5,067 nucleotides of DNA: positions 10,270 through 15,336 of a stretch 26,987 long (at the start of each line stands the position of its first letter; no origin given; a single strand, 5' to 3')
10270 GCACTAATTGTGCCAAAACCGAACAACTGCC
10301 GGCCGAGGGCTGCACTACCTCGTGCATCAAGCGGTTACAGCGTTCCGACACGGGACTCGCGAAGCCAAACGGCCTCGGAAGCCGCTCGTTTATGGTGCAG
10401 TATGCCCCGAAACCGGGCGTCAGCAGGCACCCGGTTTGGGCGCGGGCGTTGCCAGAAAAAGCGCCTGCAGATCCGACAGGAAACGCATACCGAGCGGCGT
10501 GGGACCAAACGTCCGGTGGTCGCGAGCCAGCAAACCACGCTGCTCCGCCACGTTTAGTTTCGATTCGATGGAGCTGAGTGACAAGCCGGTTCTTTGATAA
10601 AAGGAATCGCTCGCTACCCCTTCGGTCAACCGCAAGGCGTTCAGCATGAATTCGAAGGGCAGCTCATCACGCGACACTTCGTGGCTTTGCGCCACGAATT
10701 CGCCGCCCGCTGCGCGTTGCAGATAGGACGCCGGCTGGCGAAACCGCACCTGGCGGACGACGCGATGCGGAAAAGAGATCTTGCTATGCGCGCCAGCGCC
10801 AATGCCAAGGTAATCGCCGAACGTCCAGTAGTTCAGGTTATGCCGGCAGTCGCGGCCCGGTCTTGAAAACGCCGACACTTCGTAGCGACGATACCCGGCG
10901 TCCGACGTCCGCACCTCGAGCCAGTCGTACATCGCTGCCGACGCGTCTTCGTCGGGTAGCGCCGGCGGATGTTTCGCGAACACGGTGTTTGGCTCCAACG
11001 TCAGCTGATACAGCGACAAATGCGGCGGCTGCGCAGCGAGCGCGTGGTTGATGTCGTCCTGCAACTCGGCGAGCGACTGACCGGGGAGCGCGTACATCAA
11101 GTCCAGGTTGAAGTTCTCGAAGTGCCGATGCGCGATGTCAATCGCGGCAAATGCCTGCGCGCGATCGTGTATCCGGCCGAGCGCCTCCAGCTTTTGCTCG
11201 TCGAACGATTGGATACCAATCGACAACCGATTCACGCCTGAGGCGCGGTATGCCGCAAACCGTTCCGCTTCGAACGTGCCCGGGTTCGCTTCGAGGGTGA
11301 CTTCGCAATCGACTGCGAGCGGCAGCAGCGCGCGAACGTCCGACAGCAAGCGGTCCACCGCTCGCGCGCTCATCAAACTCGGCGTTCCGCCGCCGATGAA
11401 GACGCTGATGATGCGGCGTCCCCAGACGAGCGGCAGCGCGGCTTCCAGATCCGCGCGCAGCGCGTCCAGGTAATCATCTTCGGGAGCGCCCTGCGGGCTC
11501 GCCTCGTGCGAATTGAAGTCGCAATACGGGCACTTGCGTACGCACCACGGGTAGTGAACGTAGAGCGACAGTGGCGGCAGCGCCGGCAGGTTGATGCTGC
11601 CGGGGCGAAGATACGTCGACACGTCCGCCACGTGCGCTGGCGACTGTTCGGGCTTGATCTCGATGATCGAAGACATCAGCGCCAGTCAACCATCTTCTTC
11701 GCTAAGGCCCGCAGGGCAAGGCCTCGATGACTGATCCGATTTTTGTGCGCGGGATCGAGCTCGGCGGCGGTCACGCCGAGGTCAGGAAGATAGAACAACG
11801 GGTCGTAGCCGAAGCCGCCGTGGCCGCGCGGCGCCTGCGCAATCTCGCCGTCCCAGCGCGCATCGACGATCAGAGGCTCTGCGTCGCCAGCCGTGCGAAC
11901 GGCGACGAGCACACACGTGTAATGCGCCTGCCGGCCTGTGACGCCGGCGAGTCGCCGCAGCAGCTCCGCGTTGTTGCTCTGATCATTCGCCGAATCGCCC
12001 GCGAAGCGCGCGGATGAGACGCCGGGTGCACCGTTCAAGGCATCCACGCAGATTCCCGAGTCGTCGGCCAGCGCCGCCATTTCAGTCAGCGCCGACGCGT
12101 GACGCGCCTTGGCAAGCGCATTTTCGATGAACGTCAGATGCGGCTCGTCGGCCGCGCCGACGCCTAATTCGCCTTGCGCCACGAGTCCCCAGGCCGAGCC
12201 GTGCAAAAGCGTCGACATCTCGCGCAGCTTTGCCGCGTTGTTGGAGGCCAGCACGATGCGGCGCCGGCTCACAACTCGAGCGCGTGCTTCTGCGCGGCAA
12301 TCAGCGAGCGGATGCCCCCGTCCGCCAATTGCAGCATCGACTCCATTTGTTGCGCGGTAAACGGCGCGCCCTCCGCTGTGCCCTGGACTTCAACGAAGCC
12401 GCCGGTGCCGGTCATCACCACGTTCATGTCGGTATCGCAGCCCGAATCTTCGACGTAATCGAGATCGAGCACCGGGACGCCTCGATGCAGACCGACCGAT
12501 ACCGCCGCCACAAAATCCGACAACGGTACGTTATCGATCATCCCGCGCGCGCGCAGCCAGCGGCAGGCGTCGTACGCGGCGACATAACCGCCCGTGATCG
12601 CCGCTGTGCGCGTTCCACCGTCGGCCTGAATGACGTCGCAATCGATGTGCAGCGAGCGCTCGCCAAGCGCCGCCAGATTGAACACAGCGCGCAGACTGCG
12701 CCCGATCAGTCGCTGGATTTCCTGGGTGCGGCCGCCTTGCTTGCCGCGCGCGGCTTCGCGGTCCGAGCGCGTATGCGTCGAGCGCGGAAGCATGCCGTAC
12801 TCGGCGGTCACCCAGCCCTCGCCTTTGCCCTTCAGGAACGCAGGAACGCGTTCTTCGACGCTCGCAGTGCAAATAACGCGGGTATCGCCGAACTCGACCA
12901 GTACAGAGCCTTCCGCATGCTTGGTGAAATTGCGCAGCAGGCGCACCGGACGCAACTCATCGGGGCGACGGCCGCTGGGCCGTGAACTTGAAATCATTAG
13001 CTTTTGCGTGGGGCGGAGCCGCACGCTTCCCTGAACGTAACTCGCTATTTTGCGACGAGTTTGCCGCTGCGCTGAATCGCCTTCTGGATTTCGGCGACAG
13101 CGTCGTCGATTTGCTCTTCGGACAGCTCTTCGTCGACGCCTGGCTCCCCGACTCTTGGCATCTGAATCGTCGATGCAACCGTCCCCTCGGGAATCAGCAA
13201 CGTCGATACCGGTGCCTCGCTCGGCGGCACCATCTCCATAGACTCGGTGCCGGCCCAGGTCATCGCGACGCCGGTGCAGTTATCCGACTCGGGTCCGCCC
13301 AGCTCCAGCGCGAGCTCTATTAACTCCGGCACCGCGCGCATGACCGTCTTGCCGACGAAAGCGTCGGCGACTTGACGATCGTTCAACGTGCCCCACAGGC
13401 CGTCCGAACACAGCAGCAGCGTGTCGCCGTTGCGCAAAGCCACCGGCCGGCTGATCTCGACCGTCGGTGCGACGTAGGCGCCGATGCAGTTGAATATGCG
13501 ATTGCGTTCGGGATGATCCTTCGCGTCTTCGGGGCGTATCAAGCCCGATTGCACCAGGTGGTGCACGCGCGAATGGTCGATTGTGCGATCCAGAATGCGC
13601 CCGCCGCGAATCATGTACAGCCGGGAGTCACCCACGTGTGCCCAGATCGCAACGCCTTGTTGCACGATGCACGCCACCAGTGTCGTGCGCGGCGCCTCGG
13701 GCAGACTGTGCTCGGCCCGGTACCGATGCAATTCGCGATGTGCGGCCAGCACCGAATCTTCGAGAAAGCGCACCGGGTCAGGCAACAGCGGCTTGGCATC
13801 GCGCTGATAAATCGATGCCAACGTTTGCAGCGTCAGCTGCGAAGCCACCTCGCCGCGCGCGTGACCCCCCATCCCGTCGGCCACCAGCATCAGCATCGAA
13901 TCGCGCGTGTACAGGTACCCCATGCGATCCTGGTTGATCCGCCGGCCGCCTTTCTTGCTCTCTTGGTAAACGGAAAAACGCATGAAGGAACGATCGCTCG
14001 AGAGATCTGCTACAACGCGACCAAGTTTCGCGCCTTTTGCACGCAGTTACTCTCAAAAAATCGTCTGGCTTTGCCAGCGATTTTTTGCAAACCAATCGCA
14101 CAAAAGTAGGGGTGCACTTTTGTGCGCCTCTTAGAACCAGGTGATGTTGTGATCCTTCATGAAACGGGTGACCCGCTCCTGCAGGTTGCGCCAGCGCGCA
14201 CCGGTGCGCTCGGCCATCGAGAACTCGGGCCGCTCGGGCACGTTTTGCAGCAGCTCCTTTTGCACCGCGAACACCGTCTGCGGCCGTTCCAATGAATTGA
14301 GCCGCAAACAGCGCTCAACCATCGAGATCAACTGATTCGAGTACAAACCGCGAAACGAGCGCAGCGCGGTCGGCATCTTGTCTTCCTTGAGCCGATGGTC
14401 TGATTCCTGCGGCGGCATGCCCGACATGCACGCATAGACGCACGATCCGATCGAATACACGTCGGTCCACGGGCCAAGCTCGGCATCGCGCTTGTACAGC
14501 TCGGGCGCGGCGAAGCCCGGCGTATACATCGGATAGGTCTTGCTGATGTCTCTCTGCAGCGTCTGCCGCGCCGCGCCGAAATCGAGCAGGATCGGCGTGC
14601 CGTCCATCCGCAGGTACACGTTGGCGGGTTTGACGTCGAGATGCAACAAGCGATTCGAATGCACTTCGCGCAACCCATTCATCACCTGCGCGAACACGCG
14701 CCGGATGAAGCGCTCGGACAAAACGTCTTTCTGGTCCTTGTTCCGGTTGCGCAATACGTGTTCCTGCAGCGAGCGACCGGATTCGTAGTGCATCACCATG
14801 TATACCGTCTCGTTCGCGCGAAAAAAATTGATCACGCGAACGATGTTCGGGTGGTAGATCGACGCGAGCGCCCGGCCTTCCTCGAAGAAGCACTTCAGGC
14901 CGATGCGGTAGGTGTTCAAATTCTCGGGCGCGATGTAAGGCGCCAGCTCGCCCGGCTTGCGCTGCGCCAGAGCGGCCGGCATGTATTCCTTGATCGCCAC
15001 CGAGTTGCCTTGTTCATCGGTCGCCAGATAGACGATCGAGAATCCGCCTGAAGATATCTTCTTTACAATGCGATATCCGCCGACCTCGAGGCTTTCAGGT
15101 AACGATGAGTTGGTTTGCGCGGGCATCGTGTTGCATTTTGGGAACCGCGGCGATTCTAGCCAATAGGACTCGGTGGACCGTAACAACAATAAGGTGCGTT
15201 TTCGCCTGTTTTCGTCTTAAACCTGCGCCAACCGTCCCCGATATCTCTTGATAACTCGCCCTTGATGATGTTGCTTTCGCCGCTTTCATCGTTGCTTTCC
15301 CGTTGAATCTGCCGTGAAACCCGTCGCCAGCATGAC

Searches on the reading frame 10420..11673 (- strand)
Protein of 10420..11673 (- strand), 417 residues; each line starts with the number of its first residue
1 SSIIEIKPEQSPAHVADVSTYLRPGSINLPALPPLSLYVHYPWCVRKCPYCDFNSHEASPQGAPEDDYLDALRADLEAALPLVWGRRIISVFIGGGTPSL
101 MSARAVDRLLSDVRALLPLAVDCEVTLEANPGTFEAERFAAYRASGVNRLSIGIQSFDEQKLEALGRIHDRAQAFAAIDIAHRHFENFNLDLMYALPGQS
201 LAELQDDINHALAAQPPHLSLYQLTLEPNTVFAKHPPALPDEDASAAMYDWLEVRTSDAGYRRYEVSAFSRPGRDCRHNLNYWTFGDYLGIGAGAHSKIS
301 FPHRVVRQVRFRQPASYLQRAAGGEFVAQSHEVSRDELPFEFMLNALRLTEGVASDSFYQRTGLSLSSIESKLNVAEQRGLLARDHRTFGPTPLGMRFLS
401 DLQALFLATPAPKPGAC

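Call 53: search_protein_families(library=pfam, proteins=[window:10420-11673:-], max_evalue=0.00001)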
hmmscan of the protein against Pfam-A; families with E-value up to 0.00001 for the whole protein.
window:10420-11673:- (417 aa): 2 families
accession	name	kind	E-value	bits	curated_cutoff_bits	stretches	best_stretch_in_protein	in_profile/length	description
PF04055.27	Radical_SAM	-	7e-25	88.5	29.5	1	38-209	1-164/166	Radical SAM superfamily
PF06969.22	HemN_C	-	5e-11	42.9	24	1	333-398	1-67/67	HemN C-terminal domain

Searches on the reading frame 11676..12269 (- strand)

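Call 53: search_protein_families(library=pfam, proteins=[window:11676-12269:-], max_evalue=0.00001)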
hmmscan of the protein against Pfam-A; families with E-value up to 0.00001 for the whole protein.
window:11676-12269:- (197 aa): 1 family
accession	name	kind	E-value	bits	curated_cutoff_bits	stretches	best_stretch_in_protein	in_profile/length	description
PF01725.21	Ham1p_like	-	4.2e-58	196.8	22.5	1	5-191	1-185/186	Ham1 family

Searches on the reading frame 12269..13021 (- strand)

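Call 53: search_protein_families(library=pfam, proteins=[window:12269-13021:-], max_evalue=0.00001)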
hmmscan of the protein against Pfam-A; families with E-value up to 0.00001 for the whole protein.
window:12269-13021:- (250 aa): 2 families
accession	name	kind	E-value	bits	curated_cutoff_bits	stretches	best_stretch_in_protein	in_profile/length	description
PF01138.27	RNase_PH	-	5.1e-27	95.3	25.5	1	22-152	1-127/130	3' exoribonuclease family, domain 1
PF03725.20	RNase_PH_C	-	3e-14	53.1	20.8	1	169-233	1-64/67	3' exoribonuclease family, domain 2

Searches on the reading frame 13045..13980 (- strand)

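Call 53: search_protein_families(library=pfam, proteins=[window:13045-13980:-], max_evalue=0.00001)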
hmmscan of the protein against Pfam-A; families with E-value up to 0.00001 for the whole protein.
window:13045-13980:- (311 aa): 2 families
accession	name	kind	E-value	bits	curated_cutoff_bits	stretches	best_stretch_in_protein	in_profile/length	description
PF13672.11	PP2C_2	-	6.6e-16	58.9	24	1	13-212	9-191/209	Protein phosphatase 2C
PF00481.26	PP2C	-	9.6e-09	35.7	20.3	0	30-137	36-141/255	Protein phosphatase 2C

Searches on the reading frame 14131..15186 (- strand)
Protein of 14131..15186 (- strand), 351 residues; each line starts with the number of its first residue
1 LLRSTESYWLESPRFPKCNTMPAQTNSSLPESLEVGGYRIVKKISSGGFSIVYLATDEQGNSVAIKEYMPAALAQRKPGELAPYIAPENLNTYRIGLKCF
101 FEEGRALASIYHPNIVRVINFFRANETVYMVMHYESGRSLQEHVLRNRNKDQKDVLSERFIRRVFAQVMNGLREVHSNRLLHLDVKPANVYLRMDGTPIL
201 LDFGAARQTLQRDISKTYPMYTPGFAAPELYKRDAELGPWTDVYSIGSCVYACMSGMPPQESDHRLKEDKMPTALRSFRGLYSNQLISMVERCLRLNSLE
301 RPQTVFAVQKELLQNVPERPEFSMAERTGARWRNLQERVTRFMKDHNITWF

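Call 53: search_protein_families(library=pfam, proteins=[window:14131-15186:-], max_evalue=0.00001)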
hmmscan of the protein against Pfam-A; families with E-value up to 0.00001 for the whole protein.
window:14131-15186:- (351 aa): 3 families
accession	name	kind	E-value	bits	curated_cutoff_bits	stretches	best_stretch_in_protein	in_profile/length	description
PF00069.31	Pkinase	-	4.5e-38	131.6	31.7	1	38-310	1-260/263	Protein kinase domain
PF07714.23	PK_Tyr_Ser-Thr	-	2.2e-17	63.6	23.1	1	98-303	46-250/258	Protein tyrosine and serine/threonine kinase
PF03109.22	ABC1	-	3.2e-07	30.2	22.9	1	126-213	141-221/244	ABC1 atypical kinase-like domain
